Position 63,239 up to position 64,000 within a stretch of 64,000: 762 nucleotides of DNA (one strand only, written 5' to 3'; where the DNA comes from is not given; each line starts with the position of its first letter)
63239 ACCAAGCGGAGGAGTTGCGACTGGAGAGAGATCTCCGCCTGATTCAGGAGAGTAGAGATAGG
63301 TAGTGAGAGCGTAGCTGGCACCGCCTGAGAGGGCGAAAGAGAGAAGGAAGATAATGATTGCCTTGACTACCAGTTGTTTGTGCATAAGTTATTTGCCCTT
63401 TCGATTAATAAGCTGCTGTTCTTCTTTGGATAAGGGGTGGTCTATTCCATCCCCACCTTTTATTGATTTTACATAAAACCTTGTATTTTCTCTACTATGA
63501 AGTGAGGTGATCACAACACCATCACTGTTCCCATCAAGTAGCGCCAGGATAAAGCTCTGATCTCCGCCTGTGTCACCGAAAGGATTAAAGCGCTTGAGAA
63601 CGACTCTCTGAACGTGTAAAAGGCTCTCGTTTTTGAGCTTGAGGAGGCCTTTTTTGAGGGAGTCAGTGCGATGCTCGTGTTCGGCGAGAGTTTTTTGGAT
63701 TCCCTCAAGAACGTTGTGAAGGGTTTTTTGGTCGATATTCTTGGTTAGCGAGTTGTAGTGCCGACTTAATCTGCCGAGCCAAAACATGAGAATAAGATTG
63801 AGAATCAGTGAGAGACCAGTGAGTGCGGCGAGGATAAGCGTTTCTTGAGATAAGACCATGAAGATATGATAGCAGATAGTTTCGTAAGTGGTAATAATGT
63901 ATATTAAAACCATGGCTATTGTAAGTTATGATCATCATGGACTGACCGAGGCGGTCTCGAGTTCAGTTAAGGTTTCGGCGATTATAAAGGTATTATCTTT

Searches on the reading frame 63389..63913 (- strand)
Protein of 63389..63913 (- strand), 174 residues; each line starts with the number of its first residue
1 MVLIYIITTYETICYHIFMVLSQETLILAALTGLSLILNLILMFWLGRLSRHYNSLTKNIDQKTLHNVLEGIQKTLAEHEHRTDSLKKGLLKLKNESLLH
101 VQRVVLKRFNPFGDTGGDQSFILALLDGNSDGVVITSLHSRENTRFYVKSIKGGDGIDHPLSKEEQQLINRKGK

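Call 69: find_encoding_contigs(protein=window:63389-63913:-, flank=10000, max_places=2)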
Protein window:63389-63913:- (174 aa): no gene with exactly this product is on record in the collection.
